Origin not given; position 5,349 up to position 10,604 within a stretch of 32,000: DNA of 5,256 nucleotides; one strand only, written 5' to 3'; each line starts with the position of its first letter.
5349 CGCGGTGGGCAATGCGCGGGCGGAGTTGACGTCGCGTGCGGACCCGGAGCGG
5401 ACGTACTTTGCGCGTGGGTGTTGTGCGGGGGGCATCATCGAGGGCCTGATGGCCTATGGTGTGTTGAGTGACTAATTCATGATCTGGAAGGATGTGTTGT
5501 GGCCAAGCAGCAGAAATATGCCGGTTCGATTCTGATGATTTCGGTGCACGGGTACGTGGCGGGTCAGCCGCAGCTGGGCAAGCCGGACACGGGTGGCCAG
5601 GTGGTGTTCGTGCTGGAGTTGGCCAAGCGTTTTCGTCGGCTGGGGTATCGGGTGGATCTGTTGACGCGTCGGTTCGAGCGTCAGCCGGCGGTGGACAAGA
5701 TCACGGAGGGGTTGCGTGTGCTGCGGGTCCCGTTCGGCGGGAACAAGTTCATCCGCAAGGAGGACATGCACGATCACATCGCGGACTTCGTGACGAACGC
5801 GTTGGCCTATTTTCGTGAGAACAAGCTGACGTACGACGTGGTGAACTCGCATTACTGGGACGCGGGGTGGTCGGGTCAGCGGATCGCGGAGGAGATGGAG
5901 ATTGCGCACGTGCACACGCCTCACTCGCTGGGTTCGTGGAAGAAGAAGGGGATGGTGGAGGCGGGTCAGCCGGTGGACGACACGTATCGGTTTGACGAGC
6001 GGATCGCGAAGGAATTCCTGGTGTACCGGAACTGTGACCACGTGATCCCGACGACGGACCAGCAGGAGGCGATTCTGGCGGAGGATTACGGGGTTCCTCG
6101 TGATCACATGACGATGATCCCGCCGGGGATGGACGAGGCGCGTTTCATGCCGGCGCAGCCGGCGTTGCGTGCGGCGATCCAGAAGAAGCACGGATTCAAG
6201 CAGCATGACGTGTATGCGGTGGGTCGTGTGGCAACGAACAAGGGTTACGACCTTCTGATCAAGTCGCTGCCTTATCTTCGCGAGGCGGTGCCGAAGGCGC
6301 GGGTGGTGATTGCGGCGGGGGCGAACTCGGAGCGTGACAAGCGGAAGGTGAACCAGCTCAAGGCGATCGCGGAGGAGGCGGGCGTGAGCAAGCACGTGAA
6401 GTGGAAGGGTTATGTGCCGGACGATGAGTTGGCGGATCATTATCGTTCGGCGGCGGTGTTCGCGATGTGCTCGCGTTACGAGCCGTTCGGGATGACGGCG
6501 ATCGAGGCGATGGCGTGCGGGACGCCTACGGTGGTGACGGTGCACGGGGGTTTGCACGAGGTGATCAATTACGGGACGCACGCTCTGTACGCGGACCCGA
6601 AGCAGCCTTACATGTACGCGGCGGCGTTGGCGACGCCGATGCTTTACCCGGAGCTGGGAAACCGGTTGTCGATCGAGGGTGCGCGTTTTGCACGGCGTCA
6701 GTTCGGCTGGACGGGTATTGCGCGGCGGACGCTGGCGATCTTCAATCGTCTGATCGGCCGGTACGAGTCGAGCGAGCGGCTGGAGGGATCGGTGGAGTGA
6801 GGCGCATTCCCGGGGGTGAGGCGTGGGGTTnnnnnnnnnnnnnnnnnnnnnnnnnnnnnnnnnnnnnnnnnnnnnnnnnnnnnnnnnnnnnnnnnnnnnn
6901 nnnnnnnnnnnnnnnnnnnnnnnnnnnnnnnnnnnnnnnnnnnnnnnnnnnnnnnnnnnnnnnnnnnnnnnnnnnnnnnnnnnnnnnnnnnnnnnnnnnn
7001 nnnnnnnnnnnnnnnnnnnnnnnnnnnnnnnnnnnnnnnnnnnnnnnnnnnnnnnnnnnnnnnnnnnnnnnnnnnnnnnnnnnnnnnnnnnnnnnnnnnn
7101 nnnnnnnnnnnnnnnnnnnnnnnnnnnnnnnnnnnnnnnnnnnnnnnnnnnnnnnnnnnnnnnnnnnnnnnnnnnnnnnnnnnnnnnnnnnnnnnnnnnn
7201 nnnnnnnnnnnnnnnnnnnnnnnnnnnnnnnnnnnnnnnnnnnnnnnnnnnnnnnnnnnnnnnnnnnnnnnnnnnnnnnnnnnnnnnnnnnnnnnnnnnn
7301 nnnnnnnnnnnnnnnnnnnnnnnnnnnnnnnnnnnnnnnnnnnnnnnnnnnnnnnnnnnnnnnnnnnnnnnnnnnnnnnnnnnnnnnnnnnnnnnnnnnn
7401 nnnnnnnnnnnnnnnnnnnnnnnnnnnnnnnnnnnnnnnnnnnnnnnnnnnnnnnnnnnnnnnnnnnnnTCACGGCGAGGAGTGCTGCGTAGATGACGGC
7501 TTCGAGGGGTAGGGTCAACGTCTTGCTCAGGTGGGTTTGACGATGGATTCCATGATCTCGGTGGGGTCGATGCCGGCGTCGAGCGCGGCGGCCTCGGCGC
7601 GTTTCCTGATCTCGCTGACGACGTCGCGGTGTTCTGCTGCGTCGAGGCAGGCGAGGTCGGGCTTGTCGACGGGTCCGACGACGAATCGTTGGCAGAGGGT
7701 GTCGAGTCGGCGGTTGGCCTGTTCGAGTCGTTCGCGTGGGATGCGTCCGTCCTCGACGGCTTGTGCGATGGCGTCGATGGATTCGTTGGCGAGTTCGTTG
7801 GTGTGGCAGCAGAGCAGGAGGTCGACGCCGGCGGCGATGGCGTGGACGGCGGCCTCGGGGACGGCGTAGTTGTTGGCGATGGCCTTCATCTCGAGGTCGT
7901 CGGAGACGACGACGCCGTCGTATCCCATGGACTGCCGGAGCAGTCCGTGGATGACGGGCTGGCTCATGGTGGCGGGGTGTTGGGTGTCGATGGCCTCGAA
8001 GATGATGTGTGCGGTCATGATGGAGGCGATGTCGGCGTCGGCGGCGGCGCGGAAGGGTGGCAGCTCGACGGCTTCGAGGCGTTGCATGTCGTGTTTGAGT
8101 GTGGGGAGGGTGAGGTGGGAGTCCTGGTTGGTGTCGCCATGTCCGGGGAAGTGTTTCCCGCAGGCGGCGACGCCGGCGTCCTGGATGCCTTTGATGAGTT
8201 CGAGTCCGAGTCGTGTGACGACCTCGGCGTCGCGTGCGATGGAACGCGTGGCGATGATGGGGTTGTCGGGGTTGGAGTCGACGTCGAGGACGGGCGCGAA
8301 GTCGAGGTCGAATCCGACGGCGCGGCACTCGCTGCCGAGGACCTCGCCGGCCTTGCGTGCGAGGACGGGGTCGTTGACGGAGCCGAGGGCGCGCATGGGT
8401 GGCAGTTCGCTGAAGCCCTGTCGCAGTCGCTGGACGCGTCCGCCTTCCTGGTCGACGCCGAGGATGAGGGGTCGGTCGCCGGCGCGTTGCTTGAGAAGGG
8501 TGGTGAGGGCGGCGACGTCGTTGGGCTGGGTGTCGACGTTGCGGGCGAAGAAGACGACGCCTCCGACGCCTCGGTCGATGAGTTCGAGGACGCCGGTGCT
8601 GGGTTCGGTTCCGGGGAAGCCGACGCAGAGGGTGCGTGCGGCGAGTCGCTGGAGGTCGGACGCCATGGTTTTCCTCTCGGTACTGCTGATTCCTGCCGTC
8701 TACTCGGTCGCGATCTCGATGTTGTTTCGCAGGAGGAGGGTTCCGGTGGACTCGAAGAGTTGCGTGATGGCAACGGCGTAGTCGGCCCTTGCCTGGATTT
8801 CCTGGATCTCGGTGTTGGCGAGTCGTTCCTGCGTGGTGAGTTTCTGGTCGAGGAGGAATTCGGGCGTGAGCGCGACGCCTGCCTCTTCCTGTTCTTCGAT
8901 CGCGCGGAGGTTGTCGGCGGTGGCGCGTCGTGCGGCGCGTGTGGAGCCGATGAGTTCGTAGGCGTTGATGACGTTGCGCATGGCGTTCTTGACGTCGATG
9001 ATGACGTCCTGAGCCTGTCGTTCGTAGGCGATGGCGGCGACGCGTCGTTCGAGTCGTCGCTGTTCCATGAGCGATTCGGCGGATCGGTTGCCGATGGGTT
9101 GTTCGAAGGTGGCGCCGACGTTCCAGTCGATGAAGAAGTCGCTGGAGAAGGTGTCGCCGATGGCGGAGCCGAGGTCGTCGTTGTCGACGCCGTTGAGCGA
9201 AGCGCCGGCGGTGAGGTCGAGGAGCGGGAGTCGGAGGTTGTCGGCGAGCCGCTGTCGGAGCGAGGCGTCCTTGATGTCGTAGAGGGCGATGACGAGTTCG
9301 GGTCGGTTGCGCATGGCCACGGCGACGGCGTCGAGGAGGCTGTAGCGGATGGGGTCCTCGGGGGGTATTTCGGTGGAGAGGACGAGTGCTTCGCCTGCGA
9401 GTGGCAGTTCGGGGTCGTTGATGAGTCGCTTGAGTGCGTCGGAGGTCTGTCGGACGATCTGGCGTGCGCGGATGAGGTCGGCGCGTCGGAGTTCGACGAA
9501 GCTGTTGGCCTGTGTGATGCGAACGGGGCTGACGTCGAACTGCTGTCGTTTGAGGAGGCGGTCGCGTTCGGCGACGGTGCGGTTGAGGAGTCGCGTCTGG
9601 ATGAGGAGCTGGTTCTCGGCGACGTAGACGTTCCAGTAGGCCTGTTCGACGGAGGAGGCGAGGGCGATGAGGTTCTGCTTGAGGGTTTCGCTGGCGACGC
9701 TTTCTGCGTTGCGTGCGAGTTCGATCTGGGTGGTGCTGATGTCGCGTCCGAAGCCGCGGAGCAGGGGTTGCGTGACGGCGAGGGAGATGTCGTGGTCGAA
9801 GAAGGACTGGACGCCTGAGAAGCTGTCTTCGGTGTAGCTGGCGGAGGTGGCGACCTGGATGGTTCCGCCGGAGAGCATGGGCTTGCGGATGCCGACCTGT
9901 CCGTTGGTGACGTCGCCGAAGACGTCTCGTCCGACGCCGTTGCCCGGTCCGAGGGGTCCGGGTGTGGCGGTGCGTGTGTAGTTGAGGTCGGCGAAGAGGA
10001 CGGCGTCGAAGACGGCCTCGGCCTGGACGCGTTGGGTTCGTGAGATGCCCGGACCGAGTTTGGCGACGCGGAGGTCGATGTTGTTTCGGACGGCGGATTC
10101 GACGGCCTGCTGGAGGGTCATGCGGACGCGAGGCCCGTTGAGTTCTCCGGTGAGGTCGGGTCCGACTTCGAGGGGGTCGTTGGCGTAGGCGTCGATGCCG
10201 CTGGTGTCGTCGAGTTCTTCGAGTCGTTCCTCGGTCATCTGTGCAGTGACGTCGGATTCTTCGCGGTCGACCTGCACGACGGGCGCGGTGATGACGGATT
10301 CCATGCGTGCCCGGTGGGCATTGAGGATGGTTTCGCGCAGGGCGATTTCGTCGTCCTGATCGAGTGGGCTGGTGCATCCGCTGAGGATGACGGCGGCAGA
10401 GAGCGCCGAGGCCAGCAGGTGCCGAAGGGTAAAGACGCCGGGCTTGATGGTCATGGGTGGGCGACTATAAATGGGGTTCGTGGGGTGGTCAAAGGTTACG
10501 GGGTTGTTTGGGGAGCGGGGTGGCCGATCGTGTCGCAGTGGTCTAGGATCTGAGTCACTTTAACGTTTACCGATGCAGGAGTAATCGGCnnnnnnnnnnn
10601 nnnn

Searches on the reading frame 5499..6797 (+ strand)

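Call 103: search_protein_families(library=pfam, proteins=[window:5499-6797:+], max_evalue=0.00001)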
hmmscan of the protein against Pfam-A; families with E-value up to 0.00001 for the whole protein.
window:5499-6797:+ (433 aa): 6 families
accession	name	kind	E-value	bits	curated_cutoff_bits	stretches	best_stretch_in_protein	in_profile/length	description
PF00534.26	Glycos_transf_1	-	8.6e-36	123.5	26.4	1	227-392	5-167/172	Glycosyl transferases group 1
PF13692.12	Glyco_trans_1_4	-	6.6e-29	101.4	27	1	237-378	3-137/142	Glycosyl transferases group 1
PF13439.12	Glyco_transf_4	-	5.2e-26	92.1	28.5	1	32-215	2-170/170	Glycosyltransferase Family 4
PF13579.12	Glyco_trans_4_4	-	3.6e-24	86.3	29.7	1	32-210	1-158/158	Glycosyl transferase 4-like domain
PF20706.3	GT4-conflict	-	2.6e-17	63.3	26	1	122-357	92-321/385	Family 4 Glycosyltransferase in conflict systems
PF00862.26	GT-B_Sucrose_synth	-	2.5e-11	43.4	23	1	10-211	15-242/290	Sucrose synthase first GT-B domain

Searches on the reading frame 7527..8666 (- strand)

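Call 103: search_protein_families(library=pfam, proteins=[window:7527-8666:-], max_evalue=0.00001)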
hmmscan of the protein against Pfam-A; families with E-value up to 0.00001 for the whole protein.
window:7527-8666:- (379 aa): 1 family
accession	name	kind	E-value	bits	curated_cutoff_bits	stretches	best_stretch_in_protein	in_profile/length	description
PF00933.27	Glyco_hydro_3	-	2.2e-85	287.3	27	1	29-323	24-315/316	Glycosyl hydrolase family 3 N terminal domain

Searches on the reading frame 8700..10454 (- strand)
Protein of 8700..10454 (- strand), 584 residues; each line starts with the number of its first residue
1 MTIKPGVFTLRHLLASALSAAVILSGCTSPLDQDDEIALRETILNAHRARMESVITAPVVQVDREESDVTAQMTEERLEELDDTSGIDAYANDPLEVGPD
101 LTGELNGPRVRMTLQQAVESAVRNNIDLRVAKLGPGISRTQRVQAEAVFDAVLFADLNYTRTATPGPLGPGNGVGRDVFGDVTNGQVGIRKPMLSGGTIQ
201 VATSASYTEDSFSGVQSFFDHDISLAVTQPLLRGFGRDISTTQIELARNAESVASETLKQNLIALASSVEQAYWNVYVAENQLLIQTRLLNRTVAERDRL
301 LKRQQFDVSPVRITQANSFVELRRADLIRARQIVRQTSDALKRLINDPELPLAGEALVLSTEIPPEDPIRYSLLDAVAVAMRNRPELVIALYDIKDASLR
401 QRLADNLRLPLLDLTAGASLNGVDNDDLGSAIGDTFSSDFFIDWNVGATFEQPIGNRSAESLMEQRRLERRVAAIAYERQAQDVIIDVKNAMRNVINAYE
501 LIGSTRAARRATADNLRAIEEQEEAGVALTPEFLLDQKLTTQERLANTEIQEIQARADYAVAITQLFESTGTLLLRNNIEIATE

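Call 103: search_protein_families(library=pfam, proteins=[window:8700-10454:-], max_evalue=0.00001)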
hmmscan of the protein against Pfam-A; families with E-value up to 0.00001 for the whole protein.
window:8700-10454:- (584 aa): 1 family
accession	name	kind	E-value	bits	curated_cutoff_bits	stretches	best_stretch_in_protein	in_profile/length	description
PF02321.23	OEP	-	2.2e-27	96.5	22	2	374-571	2-187/187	Outer membrane efflux protein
